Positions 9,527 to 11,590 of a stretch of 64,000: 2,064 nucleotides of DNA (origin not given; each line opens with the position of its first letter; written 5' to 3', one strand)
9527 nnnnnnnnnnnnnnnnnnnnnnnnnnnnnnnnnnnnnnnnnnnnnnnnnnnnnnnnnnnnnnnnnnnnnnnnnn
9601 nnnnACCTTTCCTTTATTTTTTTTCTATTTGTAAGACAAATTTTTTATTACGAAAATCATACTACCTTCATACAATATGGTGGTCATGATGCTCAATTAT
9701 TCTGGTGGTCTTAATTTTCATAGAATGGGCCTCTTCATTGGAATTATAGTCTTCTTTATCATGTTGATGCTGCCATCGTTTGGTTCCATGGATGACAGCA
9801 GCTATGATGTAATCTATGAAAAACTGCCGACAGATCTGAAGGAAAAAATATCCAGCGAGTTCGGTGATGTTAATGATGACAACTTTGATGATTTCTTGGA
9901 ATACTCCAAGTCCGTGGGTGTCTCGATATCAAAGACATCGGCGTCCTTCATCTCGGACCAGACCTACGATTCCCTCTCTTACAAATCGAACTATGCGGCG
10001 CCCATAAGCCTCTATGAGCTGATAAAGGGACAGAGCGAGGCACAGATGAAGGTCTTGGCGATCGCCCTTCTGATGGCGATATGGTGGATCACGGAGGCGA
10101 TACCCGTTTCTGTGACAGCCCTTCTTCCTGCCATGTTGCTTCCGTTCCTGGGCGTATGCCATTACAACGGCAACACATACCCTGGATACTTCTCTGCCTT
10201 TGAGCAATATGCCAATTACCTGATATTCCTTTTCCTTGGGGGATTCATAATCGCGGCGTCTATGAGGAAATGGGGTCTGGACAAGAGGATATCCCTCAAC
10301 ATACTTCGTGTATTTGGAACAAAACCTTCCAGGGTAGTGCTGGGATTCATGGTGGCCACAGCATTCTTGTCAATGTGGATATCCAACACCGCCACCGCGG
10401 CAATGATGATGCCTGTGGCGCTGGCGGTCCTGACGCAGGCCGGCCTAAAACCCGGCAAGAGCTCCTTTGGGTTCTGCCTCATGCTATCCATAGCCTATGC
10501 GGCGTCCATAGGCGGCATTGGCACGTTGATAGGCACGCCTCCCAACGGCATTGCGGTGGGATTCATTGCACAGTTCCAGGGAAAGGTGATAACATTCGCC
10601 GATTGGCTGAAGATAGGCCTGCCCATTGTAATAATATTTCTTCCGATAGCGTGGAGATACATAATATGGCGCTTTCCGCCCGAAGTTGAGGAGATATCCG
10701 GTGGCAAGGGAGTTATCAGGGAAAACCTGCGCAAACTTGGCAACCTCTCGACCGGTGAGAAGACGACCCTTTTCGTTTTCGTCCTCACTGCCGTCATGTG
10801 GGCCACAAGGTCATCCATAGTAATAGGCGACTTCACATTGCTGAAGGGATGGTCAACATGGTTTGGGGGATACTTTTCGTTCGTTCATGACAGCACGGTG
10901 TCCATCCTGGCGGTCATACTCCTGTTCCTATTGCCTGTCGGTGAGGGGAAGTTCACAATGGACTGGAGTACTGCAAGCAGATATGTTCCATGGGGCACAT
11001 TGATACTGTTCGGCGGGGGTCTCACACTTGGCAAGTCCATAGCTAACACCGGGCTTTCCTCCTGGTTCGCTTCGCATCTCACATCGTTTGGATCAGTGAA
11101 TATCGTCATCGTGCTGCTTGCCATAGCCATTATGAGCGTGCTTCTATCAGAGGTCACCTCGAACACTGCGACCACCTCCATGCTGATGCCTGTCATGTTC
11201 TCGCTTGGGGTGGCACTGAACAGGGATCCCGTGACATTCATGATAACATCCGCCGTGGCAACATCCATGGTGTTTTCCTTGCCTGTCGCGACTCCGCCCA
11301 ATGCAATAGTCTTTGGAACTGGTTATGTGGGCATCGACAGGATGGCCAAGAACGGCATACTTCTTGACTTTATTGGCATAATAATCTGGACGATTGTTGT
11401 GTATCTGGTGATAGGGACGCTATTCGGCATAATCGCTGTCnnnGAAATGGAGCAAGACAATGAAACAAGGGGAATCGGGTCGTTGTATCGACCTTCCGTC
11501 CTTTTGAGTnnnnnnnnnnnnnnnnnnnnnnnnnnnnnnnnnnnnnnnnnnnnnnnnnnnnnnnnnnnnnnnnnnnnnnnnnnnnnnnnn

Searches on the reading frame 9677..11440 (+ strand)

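Call 66: search_protein_families(library=pfam, proteins=[window:9677-11440:+], max_evalue=0.00001)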
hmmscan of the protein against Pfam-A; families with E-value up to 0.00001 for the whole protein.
window:9677-11440:+ (588 aa): 2 families
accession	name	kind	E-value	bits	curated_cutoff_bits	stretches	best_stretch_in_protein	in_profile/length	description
PF00939.25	Na_sulph_symp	-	1.6e-77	262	27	1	116-576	23-463/472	Sodium:sulfate symporter transmembrane region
PF03600.22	CitMHS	-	1.1e-56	192.9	31.9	1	135-513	2-320/336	Citrate transporter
